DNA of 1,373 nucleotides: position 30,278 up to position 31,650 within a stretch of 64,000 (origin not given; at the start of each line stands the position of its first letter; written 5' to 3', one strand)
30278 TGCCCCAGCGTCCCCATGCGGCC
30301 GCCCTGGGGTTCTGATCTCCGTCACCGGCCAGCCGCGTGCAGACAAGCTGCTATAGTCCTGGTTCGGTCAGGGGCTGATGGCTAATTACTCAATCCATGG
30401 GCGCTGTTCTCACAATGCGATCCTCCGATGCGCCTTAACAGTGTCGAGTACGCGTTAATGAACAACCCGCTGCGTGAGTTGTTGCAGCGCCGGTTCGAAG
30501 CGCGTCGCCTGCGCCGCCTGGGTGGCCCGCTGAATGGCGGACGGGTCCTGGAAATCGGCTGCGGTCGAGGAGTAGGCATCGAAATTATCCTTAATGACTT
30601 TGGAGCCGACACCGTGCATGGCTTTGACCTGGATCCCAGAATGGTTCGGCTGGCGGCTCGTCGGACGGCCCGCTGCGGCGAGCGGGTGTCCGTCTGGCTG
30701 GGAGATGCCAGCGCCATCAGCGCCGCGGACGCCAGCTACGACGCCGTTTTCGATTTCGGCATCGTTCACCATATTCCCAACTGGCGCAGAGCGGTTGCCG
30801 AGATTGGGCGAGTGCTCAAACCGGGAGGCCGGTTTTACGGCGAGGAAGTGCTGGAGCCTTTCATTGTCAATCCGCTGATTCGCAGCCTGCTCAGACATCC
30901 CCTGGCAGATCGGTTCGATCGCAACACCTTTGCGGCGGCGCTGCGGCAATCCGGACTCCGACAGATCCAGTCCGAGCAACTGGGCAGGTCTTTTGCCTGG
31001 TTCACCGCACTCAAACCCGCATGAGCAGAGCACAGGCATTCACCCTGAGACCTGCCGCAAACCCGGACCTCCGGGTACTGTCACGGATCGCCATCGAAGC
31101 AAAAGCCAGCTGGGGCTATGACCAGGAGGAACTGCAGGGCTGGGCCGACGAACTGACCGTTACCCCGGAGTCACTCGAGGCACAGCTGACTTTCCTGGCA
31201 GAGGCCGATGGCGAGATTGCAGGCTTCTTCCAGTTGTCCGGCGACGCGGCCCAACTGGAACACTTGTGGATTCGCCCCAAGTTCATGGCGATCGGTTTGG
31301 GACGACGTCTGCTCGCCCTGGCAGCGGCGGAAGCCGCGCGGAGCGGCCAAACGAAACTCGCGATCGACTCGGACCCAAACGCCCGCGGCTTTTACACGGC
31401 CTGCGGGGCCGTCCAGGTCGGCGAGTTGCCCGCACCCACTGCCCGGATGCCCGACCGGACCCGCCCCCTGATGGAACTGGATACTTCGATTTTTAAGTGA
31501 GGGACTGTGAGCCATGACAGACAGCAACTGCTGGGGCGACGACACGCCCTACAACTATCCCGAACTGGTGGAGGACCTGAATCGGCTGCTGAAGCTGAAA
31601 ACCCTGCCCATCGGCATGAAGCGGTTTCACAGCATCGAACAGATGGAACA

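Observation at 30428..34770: Compact five-gene operon: SAM methyltransferase, GNAT, DUF169, FAD monooxygenase and MFS transporter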

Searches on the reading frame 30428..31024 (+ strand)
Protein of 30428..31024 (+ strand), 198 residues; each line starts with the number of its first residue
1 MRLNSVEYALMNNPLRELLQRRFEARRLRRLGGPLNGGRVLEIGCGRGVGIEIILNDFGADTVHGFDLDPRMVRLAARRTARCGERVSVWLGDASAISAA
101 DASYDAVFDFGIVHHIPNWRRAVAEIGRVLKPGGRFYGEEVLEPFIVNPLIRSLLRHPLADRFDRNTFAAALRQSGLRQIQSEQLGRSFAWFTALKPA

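Call 3: search_protein_families(library=pfam, proteins=[window:30428-31024:+])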
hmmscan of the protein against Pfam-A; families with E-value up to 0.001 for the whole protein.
window:30428-31024:+ (198 aa): 7 families
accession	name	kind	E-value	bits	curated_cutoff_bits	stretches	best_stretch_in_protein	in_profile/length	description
PF13649.12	Methyltransf_25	-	3.4e-21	76.2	27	1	40-134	1-97/97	Methyltransferase domain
PF08241.18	Methyltransf_11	-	2.5e-20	73.3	21.2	1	41-137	1-94/95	Methyltransferase domain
PF08242.18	Methyltransf_12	-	5.7e-17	62.7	30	1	41-136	1-98/98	Methyltransferase domain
PF13489.12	Methyltransf_23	-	1.7e-16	60.8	27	1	20-180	6-162/164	Methyltransferase domain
PF13847.12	Methyltransf_31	-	1.5e-14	54.3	27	1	37-139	4-110/145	Methyltransferase domain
PF01209.24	Ubie_methyltran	-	4e-10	39.9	20.1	1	7-141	19-154/233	ubiE/COQ5 methyltransferase family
PF01135.25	PCMT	-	0.00018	21.8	20.3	1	36-134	73-174/210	Protein-L-isoaspartate(D-aspartate) O-methyltransferase (PCMT)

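Call 4: search_protein_families(library=ncbifam, proteins=[window:30428-31024:+])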
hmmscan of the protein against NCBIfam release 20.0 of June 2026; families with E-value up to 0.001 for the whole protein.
window:30428-31024:+ (198 aa): 39 families (the best 25 are shown)
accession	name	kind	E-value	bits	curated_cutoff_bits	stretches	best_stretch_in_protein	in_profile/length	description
NF045823.1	PthPhpthDimycoMt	equivalog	5.2e-14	52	300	1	35-137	65-165/256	phthiotriol/phenolphthiotriol dimycocerosates methyltransferase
NF045825.1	FAmtase_mtf2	equivalog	6.2e-14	51.8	400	1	35-138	57-158/248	fatty-acid O-methyltransferase Mtf2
NF045667.1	MTase_DVU1556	equivalog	1.9e-13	50.4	155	1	28-141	14-122/213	DVU_1556 family methyltransferase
NF041537.1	ArsM_AhpD_UU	exception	1.1e-12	47.4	510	1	35-137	75-179/345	arsenite methyltransferase/AhpD domain selenoprotein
NF041536.1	ArsM_DUF2284_UU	exception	3.6e-12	45.4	575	1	35-137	75-179/459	arsenite methyltransferase/DUF2284 domain selenoprotein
NF047649.1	MTase_UXPK_star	exception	4e-12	45.7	460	1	35-137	76-180/283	methyltransferase/UXPK-star double selenoprotein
TIGR01934.1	MenG_MenH_UbiE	subfamily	3.3e-11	42.9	158.35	1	7-144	11-147/223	ubiquinone/menaquinone biosynthesis methyltransferase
NF043040.1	corrin_prot_MT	hypoth_equivalog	4.6e-11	42.5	180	1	36-160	41-170/216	corrinoid protein-associated methyltransferase CpaM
NF052510.1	methyltran_MpqE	exception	9.5e-11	41.5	335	1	35-144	45-157/234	methyl-plastoquinone biosynthesis methyltransferase MpqE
NF008823.0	PRK11873.1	subfamily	3.1e-10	40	263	1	36-138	77-181/272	arsenite methyltransferase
TIGR02072.1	BioC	equivalog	5e-10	39.6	184.95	1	19-136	15-130/244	malonyl-ACP O-methyltransferase BioC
TIGR04188.1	methyltr_grsp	subfamily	8.2e-10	38.6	380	1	36-129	107-201/363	ATP-grasp peptide maturase system methyltransferase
NF001241.0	PRK00216.1-2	equivalog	8.3e-09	35.4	327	1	8-137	24-146/231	demethylmenaquinone methyltransferase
NF001244.0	PRK00216.1-5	equivalog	1.9e-08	33.9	216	1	34-137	46-152/236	bifunctional demethylmenaquinone methyltransferase/2-methoxy-6-polyprenyl-1,4-benzoquinol methylase UbiE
TIGR01983.1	UbiG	equivalog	2.3e-08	33.6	102.95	1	27-135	45-148/228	bifunctional 2-polyprenyl-6-hydroxyphenol methylase/3-demethylubiquinol 3-O-methyltransferase UbiG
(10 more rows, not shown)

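Call 16: search_solved_structures(query=window:30428-31024:+, max_evalue=0.00001)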
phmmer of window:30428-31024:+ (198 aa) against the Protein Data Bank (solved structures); distinct sequences matched with E-value up to 0.00001: 30.
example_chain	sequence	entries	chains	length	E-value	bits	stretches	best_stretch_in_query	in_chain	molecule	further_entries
9w6x_A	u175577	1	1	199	1.2e-13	54.6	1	35-137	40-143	YtkW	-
4ine_A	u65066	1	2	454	2.5e-11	47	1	28-136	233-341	Protein PMT-2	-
3bus_A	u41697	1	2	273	6.4e-11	45.6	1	36-136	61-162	Methyltransferase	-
8zc8_A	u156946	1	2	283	1.5e-10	44.5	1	25-159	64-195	MitM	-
21zq_A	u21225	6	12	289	1.5e-10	44.4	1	25-159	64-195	MitM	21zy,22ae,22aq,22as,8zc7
6uv6_A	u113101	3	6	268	2.6e-10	43.6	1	36-135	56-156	D-glucose O-methyltransferase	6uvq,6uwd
1ve3_A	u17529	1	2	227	3.3e-10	43.3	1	37-137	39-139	hypothetical protein PH0226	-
4krh_A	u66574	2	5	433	6.1e-10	42.4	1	28-136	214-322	Phosphoethanolamine N-methyltransferase 2 | Phospholethanolamine N-methyltransferase 2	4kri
9sm1_A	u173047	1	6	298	1e-08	38.4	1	33-136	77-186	Methyltransferase domain protein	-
6uak_A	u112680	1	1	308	1.1e-08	38.4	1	29-135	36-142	SAM dependent methyltransferase LahSB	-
24ux_A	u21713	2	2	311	1.1e-08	38.3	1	33-136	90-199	Methyltransferase domain protein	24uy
8ys9_A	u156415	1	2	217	1.6e-08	37.8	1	36-137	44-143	Phosphatidylethanolamine N-methyltransferase/phosphatidyl-N-methylethanolamine N-methyltra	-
3e23_A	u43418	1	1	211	1e-07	35.2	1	26-138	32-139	uncharacterized protein RPA2492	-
7bgg_A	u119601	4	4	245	1.7e-07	34.4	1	38-137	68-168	heterocyclic toxin methyltransferase (Rv0560c) | 2-heptyl-1-hydroxyquinolin-4(1H)-one methyltransferase | Uncharacterized protein Rv0560c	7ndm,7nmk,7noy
3mgg_A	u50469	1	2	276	3.4e-07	33.5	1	36-136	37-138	Methyltransferase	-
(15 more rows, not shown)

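Call 32: find_homologous_proteins(query=window:30428-31024:+, max_evalue=1e-10)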
Query window:30428-31024:+ (198 aa): 3776 proteins with E <= 1e-10 among 5449 candidates; the best 120 are listed.
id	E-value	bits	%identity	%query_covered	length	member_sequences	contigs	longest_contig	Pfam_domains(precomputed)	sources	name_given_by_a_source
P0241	1.2e-120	418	100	95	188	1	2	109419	PF13847.13,PF13489.13,PF13649.13,PF01209.25,PF08241.19,PF08242.19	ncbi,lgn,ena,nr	ncbi:MAG: class I SAM-dependent methyltransferase [Xanthomonadales bacterium]|nr:class I SAM-depende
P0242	8.3e-85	302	69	100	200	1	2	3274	PF13847.13,PF01795.26,PF13489.13,PF13649.13,PF01209.25,PF08241.19,PF08242.19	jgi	jgi:ubiquinone/menaquinone biosynthesis C-methylase UbiE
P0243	5.4e-83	296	68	100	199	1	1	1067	PF13847.13,PF13489.13,PF05175.21,PF13649.13,PF01135.26,PF01209.25,PF08241.19,PF08242.19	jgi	jgi:ubiquinone/menaquinone biosynthesis C-methylase UbiE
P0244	3.3e-82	293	65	99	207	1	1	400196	PF13847.13,PF13489.13,PF13649.13,PF01209.25,PF08241.19,PF08242.19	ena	-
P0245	5.7e-82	292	67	100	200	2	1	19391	PF13847.13,PF13489.13,PF13649.13,PF01209.25,PF08241.19,PF08242.19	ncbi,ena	-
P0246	1.5e-81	291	67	100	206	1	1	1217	PF13847.13,PF13489.13,PF13649.13,PF01209.25,PF08241.19,PF08242.19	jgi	jgi:ubiquinone/menaquinone biosynthesis C-methylase UbiE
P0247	1.8e-81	291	67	100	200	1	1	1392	PF13847.13,PF13489.13,PF13649.13,PF01209.25,PF08241.19,PF08242.19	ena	-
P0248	3.1e-81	290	66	100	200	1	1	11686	PF13847.13,PF13489.13,PF05175.21,PF13649.13,PF01209.25,PF08241.19,PF08242.19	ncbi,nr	ncbi:MAG: class I SAM-dependent methyltransferase [Myxococcales bacterium]|nr:class I SAM-dependent 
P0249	6.9e-81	289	64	99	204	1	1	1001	PF13847.13,PF13489.13,PF13649.13,PF01209.25,PF08241.19,PF08242.19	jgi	-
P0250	2.3e-80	287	65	99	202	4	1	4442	PF13847.13,PF13489.13,PF13649.13,PF01209.25,PF08241.19,PF08242.19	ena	-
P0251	2.7e-80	287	67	99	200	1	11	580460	PF13847.13,PF13489.13,PF13649.13,PF01209.25,PF08241.19,PF08242.19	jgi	jgi:ubiquinone/menaquinone biosynthesis C-methylase UbiE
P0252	3.0e-80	287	66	100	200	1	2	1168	PF13847.13,PF13489.13,PF13649.13,PF01209.25,PF08241.19,PF08242.19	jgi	jgi:ubiquinone/menaquinone biosynthesis C-methylase UbiE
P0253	4.3e-80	286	67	100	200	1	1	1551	PF13847.13,PF13489.13,PF05175.21,PF13649.13,PF01135.26,PF01209.25,PF08241.19,PF08242.19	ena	-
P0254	4.3e-80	286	66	100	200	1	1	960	PF13847.13,PF13489.13,PF13649.13,PF01209.25,PF08241.19,PF08242.19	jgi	jgi:ubiquinone/menaquinone biosynthesis C-methylase UbiE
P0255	7.2e-80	285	66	100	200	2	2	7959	PF13847.13,PF13489.13,PF05175.21,PF13649.13,PF01209.25,PF08241.19,PF08242.19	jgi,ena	-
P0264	3.1e-79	283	65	100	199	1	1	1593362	PF13847.13,PF13489.13,PF13649.13,PF01135.26,PF01209.25,PF08241.19,PF08242.19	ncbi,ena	-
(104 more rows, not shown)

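Call 33: find_encoding_contigs(protein=P0244, flank=5000, max_places=2)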
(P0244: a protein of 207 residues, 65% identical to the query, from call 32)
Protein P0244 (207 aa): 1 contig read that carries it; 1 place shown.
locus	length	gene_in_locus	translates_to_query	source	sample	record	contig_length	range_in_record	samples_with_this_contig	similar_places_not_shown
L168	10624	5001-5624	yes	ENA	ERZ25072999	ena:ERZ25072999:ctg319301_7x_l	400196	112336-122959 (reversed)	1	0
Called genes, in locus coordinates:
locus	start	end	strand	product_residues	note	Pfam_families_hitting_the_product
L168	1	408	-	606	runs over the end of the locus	PF00135:COesterase, PF20434:BD-FAE (weak), PF07859:Abhydrolase_3 (weak), PF00135:COesterase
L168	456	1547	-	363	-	-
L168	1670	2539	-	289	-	PF10099:RskA_C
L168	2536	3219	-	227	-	PF04542:Sigma70_r2, PF08281:Sigma70_r4_2, PF04545:Sigma70_r4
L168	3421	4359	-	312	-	PF00291:PALP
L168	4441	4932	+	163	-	PF00300:His_Phos_1 (weak)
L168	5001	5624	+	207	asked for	PF01209:Ubie_methyltran, PF13489:Methyltransf_23, PF13847:Methyltransf_31, PF08241:Methyltransf_11, PF08242:Methyltransf_12, PF13649:Methyltransf_25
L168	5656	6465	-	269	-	PF01678:DAP_epimerase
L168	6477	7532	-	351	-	PF01594:AI-2E_transport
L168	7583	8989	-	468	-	PF00092:VWA (faint), PF13519:VWA_2 (faint)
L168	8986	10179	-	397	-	PF05762:VWA_CoxE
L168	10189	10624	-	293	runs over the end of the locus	PF00004:AAA, PF07724:AAA_2 (faint), PF07728:AAA_5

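Call 34: find_encoding_contigs(protein=P0251, flank=5000, max_places=3)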
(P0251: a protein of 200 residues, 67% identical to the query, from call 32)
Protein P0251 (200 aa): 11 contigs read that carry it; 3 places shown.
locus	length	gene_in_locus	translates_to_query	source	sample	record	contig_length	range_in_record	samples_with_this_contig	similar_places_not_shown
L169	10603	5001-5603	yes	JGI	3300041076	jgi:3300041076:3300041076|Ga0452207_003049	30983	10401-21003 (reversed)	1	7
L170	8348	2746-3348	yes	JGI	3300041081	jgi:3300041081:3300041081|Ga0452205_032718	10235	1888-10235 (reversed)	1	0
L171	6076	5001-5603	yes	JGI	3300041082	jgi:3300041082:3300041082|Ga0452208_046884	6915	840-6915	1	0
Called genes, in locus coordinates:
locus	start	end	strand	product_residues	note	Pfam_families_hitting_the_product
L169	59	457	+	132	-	-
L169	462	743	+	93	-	PF04248:NTP_transf_9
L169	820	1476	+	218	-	PF01209:Ubie_methyltran (weak), PF13489:Methyltransf_23 (weak), PF13847:Methyltransf_31, PF08241:Methyltransf_11, PF08242:Methyltransf_12, PF13649:Methyltransf_25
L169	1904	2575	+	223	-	PF04191:PEMT, PF04140:ICMT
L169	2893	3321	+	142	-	-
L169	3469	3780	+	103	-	PF03992:ABM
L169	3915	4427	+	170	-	PF09965:DUF2199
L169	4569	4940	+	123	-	-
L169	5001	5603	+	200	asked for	PF01209:Ubie_methyltran, PF13489:Methyltransf_23, PF13847:Methyltransf_31, PF08241:Methyltransf_11, PF08242:Methyltransf_12, PF13649:Methyltransf_25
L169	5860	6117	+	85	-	-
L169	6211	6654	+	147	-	PF00583:Acetyltransf_1, PF13673:Acetyltransf_10, PF13508:Acetyltransf_7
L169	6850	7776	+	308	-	PF03747:ADP_ribosyl_GH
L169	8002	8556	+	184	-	-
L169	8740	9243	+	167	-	-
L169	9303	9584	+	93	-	PF07119:DUF1375 (weak)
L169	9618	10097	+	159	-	-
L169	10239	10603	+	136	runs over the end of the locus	-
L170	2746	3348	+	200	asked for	PF01209:Ubie_methyltran, PF13489:Methyltransf_23, PF13847:Methyltransf_31, PF08241:Methyltransf_11, PF08242:Methyltransf_12, PF13649:Methyltransf_25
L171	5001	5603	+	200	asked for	PF01209:Ubie_methyltran, PF13489:Methyltransf_23, PF13847:Methyltransf_31, PF08241:Methyltransf_11, PF08242:Methyltransf_12, PF13649:Methyltransf_25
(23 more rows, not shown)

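Call 35: find_encoding_contigs(protein=P0264, flank=5000, max_places=2)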
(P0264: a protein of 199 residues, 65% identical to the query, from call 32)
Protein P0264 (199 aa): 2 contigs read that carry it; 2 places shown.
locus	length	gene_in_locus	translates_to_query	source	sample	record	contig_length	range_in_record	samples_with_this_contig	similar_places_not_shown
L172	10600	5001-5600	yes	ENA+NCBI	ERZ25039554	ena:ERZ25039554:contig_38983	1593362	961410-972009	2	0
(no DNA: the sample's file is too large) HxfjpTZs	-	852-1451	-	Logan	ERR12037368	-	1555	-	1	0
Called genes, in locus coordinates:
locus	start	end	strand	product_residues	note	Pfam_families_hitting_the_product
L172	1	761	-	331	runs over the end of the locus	PF01548:DEDD_Tnp_IS110, PF02371:Transposase_20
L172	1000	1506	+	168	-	-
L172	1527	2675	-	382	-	PF13011:LZ_Tnp_IS481 (faint), PF13518:HTH_28, PF13551:HTH_29, PF13565:HTH_32, PF00665:rve, PF13683:rve_3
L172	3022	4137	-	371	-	PF01548:DEDD_Tnp_IS110, PF02371:Transposase_20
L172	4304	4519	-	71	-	PF12441:CopG_antitoxin (weak), PF14384:BrnA_antitoxin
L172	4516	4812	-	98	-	PF04365:BrnT_toxin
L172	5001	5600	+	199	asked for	PF01209:Ubie_methyltran, PF01135:PCMT (weak), PF13489:Methyltransf_23, PF13847:Methyltransf_31, PF08241:Methyltransf_11, PF08242:Methyltransf_12, PF13649:Methyltransf_25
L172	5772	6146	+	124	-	PF12680:SnoaL_2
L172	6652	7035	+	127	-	PF10861:DUF2784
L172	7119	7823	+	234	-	PF05988:DUF899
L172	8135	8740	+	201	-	PF04191:PEMT, PF04140:ICMT (weak)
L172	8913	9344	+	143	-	PF13103:TonB_2 (weak)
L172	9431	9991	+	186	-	-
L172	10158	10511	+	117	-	-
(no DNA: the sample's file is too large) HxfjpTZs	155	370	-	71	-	PF12441:CopG_antitoxin (weak), PF14384:BrnA_antitoxin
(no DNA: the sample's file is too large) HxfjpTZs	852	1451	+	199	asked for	PF01209:Ubie_methyltran, PF01135:PCMT (weak), PF13489:Methyltransf_23, PF13847:Methyltransf_31, PF08241:Methyltransf_11, PF08242:Methyltransf_12, PF13649:Methyltransf_25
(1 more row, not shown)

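Call 53: search_protein_families(library=pfam, proteins=[L169:6211-6654:+], max_evalue=0.001)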
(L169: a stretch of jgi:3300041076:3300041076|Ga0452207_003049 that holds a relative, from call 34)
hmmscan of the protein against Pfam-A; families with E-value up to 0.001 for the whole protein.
L169:6211-6654:+ (147 aa): 5 families
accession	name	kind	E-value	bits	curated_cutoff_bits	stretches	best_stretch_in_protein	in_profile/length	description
PF00583.31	Acetyltransf_1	-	2e-15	57.5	20.7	1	29-135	14-116/116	Acetyltransferase (GNAT) family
PF13673.13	Acetyltransf_10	-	1.2e-10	41.9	23.6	1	30-140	12-112/128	Acetyltransferase (GNAT) domain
PF13508.13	Acetyltransf_7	-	3.7e-09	37.3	27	1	52-136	5-83/84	Acetyltransferase (GNAT) domain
PF13302.13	Acetyltransf_3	-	9e-05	23.6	25.4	1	27-136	28-138/138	Acetyltransferase (GNAT) domain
PF08445.16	FR47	-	0.00024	21.5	22.1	1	84-139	27-81/86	FR47-like protein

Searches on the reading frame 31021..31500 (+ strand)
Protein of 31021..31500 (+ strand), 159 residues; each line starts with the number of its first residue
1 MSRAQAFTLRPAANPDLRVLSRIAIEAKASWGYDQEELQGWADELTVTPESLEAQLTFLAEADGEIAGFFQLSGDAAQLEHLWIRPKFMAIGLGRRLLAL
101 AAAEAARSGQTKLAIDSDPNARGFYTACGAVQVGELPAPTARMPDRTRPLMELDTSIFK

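Call 3: search_protein_families(library=pfam, proteins=[window:31021-31500:+])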
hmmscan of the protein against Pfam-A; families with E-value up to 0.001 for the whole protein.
window:31021-31500:+ (159 aa): 3 families
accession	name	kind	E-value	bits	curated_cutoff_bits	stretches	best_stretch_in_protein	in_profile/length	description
PF13673.13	Acetyltransf_10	-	9.4e-12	45.5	23.6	1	50-134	20-111/128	Acetyltransferase (GNAT) domain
PF00583.31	Acetyltransf_1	-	2.5e-09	37.9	20.7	1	44-129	27-115/116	Acetyltransferase (GNAT) family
PF13508.13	Acetyltransf_7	-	3.5e-08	34.1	27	1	56-129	4-81/84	Acetyltransferase (GNAT) domain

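Call 4: search_protein_families(library=ncbifam, proteins=[window:31021-31500:+])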
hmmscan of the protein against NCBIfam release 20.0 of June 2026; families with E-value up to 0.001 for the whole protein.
window:31021-31500:+ (159 aa): 0 families

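Call 17: search_solved_structures(query=window:31021-31500:+, max_evalue=0.01)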
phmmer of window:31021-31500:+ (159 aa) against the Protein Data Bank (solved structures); distinct sequences matched with E-value up to 0.01: 10.
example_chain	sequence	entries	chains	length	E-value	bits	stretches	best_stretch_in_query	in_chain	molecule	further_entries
2fiw_A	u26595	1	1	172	4.9e-06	30.2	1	9-131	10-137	GCN5-related N-acetyltransferase:Aminotransferase, class-II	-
1ghe_A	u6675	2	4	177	0.00042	23.9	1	34-149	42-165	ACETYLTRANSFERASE | TABTOXIN RESISTANCE PROTEIN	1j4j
5ib0_A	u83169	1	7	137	0.001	22.6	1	56-127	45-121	Uncharacterized protein PA4534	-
4ubr_A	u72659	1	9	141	0.0011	22.5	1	56-127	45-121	Putative acetyltransferase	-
1wk4_A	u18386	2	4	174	0.0023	21.5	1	39-136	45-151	ttk003001606 | probable acetyltransferase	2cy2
8osp_A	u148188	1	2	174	0.0031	21.1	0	71-135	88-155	N-acetyltransferase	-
1tiq_A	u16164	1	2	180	0.0031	21.1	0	60-135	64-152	Protease synthase and sporulation negative regulatory protein PAI 1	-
3pp9_A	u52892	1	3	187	0.0032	21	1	30-131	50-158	Putative streptothricin acetyltransferase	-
12jc_A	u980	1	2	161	0.0066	20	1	74-132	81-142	Thialysine Acetyltransferase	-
2fe7_A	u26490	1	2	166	0.008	19.7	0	75-132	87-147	probable N-acetyltransferase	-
